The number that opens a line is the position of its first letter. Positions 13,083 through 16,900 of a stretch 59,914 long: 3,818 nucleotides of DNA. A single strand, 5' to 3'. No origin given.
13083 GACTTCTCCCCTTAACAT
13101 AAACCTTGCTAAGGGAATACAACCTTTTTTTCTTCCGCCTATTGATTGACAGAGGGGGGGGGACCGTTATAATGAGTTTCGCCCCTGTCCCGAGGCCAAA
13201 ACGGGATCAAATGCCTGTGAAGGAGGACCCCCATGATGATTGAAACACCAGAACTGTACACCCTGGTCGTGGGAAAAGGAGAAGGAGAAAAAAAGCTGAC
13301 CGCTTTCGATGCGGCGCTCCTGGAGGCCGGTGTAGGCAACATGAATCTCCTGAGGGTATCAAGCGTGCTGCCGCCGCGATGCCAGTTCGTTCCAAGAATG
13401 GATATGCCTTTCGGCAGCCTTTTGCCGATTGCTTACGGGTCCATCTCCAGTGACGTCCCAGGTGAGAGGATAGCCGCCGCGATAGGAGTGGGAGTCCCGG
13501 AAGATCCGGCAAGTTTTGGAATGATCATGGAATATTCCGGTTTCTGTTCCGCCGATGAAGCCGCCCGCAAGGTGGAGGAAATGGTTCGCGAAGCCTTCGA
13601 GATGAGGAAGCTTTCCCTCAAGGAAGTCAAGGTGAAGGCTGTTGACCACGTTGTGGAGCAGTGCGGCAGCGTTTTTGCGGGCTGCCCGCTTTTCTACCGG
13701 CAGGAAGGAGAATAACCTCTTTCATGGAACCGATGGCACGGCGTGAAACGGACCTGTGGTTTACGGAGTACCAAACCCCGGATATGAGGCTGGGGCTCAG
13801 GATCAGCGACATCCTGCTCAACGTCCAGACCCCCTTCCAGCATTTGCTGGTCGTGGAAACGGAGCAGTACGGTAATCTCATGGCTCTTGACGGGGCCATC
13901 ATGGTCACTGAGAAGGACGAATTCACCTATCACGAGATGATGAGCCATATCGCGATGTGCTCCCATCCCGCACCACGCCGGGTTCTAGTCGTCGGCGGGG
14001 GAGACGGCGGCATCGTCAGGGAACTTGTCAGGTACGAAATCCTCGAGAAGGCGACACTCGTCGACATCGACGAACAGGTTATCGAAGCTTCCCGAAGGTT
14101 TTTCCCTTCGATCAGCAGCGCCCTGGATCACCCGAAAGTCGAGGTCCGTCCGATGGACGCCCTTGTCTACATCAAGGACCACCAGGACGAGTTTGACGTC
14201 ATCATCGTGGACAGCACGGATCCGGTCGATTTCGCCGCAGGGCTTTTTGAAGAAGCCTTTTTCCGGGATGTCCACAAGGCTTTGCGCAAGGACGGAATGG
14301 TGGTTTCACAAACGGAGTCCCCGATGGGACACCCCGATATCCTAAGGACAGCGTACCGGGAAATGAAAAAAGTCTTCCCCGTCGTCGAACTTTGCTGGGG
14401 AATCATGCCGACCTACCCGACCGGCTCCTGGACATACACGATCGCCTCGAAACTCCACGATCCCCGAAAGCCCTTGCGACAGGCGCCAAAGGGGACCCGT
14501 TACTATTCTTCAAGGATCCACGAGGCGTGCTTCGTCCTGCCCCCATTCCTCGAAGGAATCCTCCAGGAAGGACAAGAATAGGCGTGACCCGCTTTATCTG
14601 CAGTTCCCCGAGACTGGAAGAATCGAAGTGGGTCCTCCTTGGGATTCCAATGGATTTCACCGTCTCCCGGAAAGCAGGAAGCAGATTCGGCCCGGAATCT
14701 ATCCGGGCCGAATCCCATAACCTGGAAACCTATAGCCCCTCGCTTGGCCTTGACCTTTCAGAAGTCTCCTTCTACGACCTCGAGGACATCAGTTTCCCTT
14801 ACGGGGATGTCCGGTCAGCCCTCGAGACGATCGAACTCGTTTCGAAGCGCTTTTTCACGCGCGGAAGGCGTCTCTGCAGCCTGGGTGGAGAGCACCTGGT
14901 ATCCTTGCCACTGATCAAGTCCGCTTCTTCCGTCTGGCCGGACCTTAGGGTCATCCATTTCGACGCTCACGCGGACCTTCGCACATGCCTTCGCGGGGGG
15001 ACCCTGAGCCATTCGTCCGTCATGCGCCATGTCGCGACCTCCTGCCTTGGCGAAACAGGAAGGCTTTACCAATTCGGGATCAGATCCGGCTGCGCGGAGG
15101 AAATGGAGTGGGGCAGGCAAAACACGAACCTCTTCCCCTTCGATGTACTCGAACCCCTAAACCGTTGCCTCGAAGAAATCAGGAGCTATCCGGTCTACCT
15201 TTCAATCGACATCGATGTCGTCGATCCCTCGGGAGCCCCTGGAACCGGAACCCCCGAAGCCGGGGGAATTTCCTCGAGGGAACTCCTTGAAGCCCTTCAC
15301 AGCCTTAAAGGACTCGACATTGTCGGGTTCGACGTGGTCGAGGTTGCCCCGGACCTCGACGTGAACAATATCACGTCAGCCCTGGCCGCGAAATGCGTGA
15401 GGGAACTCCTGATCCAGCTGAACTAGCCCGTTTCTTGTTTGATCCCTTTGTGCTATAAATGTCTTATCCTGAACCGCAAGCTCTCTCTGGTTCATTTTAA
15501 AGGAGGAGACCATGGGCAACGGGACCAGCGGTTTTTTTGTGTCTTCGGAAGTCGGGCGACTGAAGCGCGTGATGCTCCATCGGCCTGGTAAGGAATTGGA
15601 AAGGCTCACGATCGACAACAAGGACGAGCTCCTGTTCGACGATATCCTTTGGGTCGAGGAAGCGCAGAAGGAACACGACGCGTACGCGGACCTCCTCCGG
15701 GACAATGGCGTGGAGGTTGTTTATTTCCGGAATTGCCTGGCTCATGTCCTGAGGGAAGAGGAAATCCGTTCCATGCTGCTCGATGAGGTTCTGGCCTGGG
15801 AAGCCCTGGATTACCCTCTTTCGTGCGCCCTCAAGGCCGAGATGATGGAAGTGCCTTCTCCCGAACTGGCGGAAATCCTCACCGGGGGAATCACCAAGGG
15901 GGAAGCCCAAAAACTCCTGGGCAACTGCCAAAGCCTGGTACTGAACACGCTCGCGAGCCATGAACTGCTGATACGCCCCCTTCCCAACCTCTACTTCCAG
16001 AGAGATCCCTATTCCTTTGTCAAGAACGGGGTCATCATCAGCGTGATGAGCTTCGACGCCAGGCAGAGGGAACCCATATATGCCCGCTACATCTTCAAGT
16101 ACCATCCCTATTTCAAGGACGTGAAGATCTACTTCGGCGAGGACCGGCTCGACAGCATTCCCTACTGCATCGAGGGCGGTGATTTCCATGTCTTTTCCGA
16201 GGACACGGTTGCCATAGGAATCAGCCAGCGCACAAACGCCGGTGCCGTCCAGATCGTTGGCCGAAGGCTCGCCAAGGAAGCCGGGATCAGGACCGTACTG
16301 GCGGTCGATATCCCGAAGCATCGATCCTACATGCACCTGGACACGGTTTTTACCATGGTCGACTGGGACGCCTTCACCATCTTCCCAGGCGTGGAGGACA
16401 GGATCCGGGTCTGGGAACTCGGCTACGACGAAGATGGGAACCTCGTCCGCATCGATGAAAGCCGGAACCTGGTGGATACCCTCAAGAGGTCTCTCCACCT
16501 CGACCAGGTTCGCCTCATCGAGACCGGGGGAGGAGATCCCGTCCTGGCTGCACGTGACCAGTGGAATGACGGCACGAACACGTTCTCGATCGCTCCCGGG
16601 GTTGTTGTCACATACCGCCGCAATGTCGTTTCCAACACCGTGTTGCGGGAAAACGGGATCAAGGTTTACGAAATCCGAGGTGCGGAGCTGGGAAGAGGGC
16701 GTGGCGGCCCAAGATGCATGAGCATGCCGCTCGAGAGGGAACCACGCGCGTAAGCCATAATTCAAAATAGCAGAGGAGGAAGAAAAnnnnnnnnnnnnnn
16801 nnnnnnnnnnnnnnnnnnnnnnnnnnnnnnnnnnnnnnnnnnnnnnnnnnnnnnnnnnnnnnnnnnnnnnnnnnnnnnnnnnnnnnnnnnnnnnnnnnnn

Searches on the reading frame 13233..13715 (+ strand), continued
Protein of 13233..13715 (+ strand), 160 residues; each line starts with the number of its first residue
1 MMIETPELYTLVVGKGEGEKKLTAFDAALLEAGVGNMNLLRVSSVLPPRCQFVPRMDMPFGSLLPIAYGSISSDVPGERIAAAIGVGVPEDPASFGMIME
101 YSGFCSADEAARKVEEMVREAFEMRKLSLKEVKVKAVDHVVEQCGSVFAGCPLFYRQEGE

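Call 27: find_encoding_contigs(protein=window:13236-13715:+, flank=2500, max_places=10)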
Protein window:13236-13715:+ (159 aa): 23 contigs read that carry it; 10 places shown.
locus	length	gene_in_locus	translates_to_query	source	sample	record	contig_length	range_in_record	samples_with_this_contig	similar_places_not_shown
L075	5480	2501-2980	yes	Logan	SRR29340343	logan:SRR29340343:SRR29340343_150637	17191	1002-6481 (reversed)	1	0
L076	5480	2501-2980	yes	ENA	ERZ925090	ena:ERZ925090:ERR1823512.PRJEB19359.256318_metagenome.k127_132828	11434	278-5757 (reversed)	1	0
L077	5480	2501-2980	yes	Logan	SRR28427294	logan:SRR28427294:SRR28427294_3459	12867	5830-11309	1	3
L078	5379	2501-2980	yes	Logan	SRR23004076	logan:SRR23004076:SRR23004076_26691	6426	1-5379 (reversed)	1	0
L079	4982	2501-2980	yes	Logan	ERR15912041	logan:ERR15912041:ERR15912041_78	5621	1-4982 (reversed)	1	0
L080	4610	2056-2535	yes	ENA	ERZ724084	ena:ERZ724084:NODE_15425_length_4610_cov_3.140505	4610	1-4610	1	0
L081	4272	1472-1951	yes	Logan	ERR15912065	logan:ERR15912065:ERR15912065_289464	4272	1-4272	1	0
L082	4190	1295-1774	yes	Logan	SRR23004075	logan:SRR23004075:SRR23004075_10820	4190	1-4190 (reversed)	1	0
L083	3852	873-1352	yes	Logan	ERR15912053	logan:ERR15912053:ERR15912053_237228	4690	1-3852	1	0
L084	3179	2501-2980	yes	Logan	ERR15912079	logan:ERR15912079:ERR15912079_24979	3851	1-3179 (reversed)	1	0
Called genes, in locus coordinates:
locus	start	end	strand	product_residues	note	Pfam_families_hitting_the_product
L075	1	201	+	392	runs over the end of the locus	PF02670:DXP_reductoisom, PF08436:DXP_redisom_C, PF13288:DXPR_C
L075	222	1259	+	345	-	PF02163:Peptidase_M50, PF00595:PDZ (weak), PF13180:PDZ_2, PF17820:PDZ_6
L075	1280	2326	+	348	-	PF04551:GcpE, PF26540:GcpE_C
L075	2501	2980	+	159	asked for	PF01862:PvlArgDC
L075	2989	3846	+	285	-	PF17284:Spermine_synt_N, PF01564:Spermine_synth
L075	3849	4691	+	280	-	PF00491:Arginase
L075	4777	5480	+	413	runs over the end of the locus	PF02274:ADI, PF19420:DDAH_eukar (faint)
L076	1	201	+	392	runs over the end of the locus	PF02670:DXP_reductoisom, PF08436:DXP_redisom_C, PF13288:DXPR_C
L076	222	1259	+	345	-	PF02163:Peptidase_M50, PF00595:PDZ (weak), PF13180:PDZ_2, PF17820:PDZ_6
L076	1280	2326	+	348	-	PF04551:GcpE, PF26540:GcpE_C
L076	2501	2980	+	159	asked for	PF01862:PvlArgDC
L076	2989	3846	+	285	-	PF17284:Spermine_synt_N, PF01564:Spermine_synth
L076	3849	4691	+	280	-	PF00491:Arginase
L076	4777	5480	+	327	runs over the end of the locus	?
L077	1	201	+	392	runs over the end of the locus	PF02670:DXP_reductoisom, PF08436:DXP_redisom_C, PF13288:DXPR_C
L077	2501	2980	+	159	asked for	PF01862:PvlArgDC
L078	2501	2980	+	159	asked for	PF01862:PvlArgDC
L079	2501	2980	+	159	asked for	PF01862:PvlArgDC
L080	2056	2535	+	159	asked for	PF01862:PvlArgDC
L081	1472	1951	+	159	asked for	PF01862:PvlArgDC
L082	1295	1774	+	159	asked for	PF01862:PvlArgDC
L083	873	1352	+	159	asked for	PF01862:PvlArgDC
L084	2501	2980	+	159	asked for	PF01862:PvlArgDC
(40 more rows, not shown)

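Call 29: find_encoding_contigs(protein=P0083, flank=2500, max_places=10)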
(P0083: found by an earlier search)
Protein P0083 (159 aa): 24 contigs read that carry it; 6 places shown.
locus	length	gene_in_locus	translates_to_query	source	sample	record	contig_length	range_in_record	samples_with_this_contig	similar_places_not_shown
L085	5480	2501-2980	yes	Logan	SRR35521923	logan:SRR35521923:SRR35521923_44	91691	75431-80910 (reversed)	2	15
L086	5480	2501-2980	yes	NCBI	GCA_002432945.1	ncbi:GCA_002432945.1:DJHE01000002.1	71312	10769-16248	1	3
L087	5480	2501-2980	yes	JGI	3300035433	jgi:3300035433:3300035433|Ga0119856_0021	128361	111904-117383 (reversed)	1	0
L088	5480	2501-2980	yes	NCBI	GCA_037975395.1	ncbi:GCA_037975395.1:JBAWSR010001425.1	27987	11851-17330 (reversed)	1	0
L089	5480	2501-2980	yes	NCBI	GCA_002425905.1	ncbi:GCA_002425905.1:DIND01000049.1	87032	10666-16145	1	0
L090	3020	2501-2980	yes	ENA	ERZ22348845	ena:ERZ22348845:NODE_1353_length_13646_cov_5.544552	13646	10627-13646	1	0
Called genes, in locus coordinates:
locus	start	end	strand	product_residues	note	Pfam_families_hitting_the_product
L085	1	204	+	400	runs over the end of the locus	PF02670:DXP_reductoisom, PF08436:DXP_redisom_C, PF13288:DXPR_C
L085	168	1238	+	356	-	PF02163:Peptidase_M50, PF00595:PDZ, PF13180:PDZ_2, PF17820:PDZ_6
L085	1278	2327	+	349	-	PF04551:GcpE, PF26540:GcpE_C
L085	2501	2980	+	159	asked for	PF01862:PvlArgDC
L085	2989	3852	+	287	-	PF17284:Spermine_synt_N, PF01564:Spermine_synth, PF13847:Methyltransf_31 (weak), PF13649:Methyltransf_25 (weak)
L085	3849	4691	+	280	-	PF00491:Arginase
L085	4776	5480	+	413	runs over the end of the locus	PF02274:ADI, PF19420:DDAH_eukar (faint)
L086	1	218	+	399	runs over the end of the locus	PF02670:DXP_reductoisom, PF08436:DXP_redisom_C, PF13288:DXPR_C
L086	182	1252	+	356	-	PF02163:Peptidase_M50, PF00595:PDZ, PF13180:PDZ_2, PF17820:PDZ_6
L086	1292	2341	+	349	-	PF04551:GcpE, PF26540:GcpE_C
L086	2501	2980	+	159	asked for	PF01862:PvlArgDC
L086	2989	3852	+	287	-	PF17284:Spermine_synt_N, PF01564:Spermine_synth, PF13847:Methyltransf_31 (weak), PF13649:Methyltransf_25 (weak)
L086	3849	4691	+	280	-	PF00491:Arginase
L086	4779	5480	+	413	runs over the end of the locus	PF02274:ADI, PF19420:DDAH_eukar (faint)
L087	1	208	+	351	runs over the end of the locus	PF02670:DXP_reductoisom, PF08436:DXP_redisom_C, PF13288:DXPR_C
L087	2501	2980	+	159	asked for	PF01862:PvlArgDC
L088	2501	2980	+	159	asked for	PF01862:PvlArgDC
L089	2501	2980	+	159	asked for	PF01862:PvlArgDC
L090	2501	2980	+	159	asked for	PF01862:PvlArgDC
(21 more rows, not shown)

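Call 39: search_protein_families(library=ncbifam, proteins=[window:13233-13712:+], max_evalue=0.00001)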
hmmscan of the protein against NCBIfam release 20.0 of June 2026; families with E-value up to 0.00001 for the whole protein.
window:13233-13712:+ (160 aa): 2 families
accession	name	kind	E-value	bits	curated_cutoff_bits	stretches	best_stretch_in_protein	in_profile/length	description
TIGR00286.1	TIGR00286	equivalog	2.1e-44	150.9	106.95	1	10-151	7-148/152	pyruvoyl-dependent arginine decarboxylase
NF009064.0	PRK12398.1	equivalog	4.2e-21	75.6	207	1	11-127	12-137/165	pyruvoyl-dependent arginine decarboxylase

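Call 58: find_encoding_contigs(protein=P0007, flank=2500, max_places=10)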
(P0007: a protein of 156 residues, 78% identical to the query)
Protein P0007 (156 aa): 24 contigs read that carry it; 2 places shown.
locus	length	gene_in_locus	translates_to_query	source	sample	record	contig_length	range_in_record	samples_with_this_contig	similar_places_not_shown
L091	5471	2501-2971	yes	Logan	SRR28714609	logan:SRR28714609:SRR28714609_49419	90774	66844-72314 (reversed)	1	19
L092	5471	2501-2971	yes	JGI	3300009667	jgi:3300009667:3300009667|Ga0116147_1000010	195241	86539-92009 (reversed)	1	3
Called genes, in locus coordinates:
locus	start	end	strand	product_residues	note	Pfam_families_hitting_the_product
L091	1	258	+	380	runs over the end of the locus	PF02670:DXP_reductoisom, PF08436:DXP_redisom_C, PF13288:DXPR_C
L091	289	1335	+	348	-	PF02163:Peptidase_M50, PF17820:PDZ_6 (weak)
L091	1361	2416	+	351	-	PF04551:GcpE, PF26540:GcpE_C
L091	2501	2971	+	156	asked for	PF01862:PvlArgDC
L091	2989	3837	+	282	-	PF17284:Spermine_synt_N, PF01564:Spermine_synth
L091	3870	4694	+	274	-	PF00491:Arginase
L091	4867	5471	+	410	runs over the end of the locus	PF02274:ADI, PF19420:DDAH_eukar (faint)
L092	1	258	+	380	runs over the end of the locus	PF02670:DXP_reductoisom, PF08436:DXP_redisom_C, PF13288:DXPR_C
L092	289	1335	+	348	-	PF02163:Peptidase_M50, PF17820:PDZ_6 (weak)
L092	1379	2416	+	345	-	PF04551:GcpE, PF26540:GcpE_C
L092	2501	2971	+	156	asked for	PF01862:PvlArgDC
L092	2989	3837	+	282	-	PF17284:Spermine_synt_N, PF01564:Spermine_synth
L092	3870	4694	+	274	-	PF00491:Arginase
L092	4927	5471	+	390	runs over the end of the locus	PF02274:ADI, PF19420:DDAH_eukar (faint)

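Call 59: find_encoding_contigs(protein=P0018, flank=2500, max_places=10)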
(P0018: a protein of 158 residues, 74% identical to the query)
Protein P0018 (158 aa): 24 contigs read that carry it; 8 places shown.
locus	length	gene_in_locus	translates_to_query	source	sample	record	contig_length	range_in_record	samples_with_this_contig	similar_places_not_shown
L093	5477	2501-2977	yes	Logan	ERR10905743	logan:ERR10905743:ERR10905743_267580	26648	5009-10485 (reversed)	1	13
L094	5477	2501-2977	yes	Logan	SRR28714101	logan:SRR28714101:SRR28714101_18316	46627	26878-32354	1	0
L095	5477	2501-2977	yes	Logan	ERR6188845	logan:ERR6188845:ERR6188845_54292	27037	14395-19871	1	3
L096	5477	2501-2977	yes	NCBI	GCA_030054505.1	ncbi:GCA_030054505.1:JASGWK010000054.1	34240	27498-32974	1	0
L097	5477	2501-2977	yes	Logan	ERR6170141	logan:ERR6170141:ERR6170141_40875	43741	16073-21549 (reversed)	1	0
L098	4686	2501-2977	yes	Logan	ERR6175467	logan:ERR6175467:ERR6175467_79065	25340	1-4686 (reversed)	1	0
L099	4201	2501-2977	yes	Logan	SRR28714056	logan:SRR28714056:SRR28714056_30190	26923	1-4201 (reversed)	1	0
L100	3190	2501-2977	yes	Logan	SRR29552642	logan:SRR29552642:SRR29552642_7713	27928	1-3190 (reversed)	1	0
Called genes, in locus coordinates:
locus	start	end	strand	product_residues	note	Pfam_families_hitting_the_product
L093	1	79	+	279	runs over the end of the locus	PF01148:CTP_transf_1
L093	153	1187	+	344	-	PF02163:Peptidase_M50, PF00595:PDZ (faint), PF13180:PDZ_2 (weak), PF17820:PDZ_6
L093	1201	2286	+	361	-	PF04551:GcpE, PF26540:GcpE_C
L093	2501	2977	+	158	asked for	PF01862:PvlArgDC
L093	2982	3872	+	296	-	PF17284:Spermine_synt_N, PF01564:Spermine_synth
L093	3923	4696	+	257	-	PF00491:Arginase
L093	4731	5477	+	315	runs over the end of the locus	PF02729:OTCace_N, PF00185:OTCace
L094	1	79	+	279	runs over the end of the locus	PF01148:CTP_transf_1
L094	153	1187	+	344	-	PF02163:Peptidase_M50, PF00595:PDZ (faint), PF13180:PDZ_2, PF17820:PDZ_6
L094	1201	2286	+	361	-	PF04551:GcpE, PF26540:GcpE_C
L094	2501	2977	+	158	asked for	PF01862:PvlArgDC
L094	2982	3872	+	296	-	PF17284:Spermine_synt_N, PF01564:Spermine_synth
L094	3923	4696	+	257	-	PF00491:Arginase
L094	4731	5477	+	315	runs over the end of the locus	PF02729:OTCace_N, PF00185:OTCace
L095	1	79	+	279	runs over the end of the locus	PF01148:CTP_transf_1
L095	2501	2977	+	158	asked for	PF01862:PvlArgDC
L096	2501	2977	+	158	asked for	PF01862:PvlArgDC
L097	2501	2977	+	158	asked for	PF01862:PvlArgDC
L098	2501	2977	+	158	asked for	PF01862:PvlArgDC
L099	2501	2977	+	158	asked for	PF01862:PvlArgDC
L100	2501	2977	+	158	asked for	PF01862:PvlArgDC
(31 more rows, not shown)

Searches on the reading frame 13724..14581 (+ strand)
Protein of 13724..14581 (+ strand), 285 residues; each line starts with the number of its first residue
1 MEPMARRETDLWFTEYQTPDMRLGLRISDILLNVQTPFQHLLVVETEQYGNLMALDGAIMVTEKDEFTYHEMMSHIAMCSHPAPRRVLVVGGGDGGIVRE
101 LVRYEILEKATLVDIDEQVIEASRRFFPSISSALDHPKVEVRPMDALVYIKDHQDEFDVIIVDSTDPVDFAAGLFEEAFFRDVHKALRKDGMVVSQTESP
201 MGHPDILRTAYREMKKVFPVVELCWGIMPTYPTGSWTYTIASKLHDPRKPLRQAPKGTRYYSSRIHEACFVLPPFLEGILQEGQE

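Call 16: find_encoding_contigs(protein=window:13724-14581:+, flank=1500, max_places=10)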
Protein window:13724-14581:+ (285 aa): 19 contigs read that carry it; 10 places shown.
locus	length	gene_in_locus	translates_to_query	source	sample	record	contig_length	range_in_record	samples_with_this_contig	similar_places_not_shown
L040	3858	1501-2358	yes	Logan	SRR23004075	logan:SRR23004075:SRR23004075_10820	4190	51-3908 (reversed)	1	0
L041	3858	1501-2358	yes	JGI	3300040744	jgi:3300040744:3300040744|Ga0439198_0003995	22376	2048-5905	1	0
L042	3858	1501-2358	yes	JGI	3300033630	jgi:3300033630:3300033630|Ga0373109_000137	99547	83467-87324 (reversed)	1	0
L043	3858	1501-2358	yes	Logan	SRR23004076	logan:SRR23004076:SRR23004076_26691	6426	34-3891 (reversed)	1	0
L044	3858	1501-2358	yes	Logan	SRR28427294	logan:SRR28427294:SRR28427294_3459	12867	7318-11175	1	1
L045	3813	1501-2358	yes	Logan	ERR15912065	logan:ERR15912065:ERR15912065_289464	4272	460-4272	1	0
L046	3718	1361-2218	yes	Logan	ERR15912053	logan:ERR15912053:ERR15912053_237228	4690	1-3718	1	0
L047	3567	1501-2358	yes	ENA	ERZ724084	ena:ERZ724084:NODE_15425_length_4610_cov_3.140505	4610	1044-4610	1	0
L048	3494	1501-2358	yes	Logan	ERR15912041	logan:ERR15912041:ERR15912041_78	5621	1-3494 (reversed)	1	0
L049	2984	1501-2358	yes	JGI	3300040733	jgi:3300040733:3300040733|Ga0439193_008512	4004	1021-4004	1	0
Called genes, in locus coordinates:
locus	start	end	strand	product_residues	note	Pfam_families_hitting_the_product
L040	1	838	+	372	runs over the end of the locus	?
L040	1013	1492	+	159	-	PF01862:PvlArgDC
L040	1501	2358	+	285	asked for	PF17284:Spermine_synt_N, PF01564:Spermine_synth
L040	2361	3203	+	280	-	PF00491:Arginase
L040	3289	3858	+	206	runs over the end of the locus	?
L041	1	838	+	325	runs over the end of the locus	PF04551:GcpE, PF26540:GcpE_C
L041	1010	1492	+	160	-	PF01862:PvlArgDC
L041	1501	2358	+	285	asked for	PF17284:Spermine_synt_N, PF01564:Spermine_synth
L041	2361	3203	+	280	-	PF00491:Arginase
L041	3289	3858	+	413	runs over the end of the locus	PF02274:ADI, PF19420:DDAH_eukar (faint)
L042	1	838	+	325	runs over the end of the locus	PF04551:GcpE, PF26540:GcpE_C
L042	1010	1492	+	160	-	PF01862:PvlArgDC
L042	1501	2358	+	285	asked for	PF17284:Spermine_synt_N, PF01564:Spermine_synth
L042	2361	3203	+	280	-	PF00491:Arginase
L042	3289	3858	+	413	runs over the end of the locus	PF02274:ADI, PF19420:DDAH_eukar (faint)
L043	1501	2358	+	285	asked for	PF17284:Spermine_synt_N, PF01564:Spermine_synth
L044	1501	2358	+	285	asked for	PF17284:Spermine_synt_N, PF01564:Spermine_synth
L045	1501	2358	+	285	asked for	PF17284:Spermine_synt_N, PF01564:Spermine_synth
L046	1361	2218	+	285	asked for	PF17284:Spermine_synt_N, PF01564:Spermine_synth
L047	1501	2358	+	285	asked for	PF17284:Spermine_synt_N, PF01564:Spermine_synth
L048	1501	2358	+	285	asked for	PF17284:Spermine_synt_N, PF01564:Spermine_synth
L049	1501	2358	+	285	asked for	PF17284:Spermine_synt_N, PF01564:Spermine_synth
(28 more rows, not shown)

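Call 39: search_protein_families(library=ncbifam, proteins=[window:13724-14578:+], max_evalue=0.00001)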
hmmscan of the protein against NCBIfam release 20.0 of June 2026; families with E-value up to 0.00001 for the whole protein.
window:13724-14578:+ (285 aa): 7 families
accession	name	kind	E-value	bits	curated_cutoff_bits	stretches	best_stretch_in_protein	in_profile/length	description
NF002010.0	PRK00811.1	equivalog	2.2e-101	338.9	260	1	8-282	3-286/287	polyamine aminopropyltransferase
TIGR00417.1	speE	equivalog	6e-92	307.7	249.55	1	12-275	1-271/271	spermidine synthase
NF002956.0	PRK03612.1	equivalog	7.7e-44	150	472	1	29-273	242-492/522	polyamine aminopropyltransferase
NF002435.0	PRK01581.1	equivalog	3.6e-28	98.7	537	1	29-245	98-315/374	polyamine aminopropyltransferase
NF001811.0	PRK00536.1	equivalog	6.5e-21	75.2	352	1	11-282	1-258/262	spermidine synthase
NF003380.0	PRK04457.1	equivalog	4.2e-18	65.3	304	1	68-195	55-178/265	polyamine aminopropyltransferase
NF037959.1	MFS_SpdSyn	subfamily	1.8e-14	53.4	40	1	40-255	236-444/480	fused MFS/spermidine synthase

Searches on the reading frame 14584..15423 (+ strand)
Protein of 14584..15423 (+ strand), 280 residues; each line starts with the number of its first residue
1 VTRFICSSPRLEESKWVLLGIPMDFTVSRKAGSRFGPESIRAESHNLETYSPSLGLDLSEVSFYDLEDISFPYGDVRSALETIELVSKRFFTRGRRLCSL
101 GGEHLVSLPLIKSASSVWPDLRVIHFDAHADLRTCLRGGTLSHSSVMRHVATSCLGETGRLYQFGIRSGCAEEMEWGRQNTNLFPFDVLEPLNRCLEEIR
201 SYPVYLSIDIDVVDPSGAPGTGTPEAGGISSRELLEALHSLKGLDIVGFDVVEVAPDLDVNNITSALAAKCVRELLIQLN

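Call 39: search_protein_families(library=ncbifam, proteins=[window:14584-15423:+], max_evalue=0.00001)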
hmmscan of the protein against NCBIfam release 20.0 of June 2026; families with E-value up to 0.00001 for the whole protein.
window:14584-15423:+ (280 aa): 5 families
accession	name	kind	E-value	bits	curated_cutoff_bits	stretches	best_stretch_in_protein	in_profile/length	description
TIGR01230.1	agmatinase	equivalog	2.8e-83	279.7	174.3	1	3-277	2-274/275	agmatinase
NF002564.0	PRK02190.1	subfamily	1.1e-59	202.1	302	1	8-277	27-299/307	agmatinase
TIGR01227.1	hutG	equivalog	1.3e-31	110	229.15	1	13-276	34-306/307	formimidoylglutamase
TIGR01229.1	rocF_arginase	equivalog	4.7e-21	75.4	227.6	1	200-268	218-285/300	arginase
NF010347.0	PRK13775.1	equivalog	2e-12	47.1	381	1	203-273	250-321/331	formimidoylglutamase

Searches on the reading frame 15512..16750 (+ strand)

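Call 39: search_protein_families(library=ncbifam, proteins=[window:15512-16750:+], max_evalue=0.00001)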
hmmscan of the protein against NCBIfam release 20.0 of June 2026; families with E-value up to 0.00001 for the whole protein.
window:15512-16750:+ (413 aa): 2 families
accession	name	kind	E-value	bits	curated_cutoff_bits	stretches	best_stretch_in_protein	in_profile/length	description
NF002381.0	PRK01388.1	subfamily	2.4e-142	474.6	414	1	8-411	6-404/405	arginine deiminase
TIGR01078.1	arcA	equivalog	2.2e-134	448.2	489.1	1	9-410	2-406/408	arginine deiminase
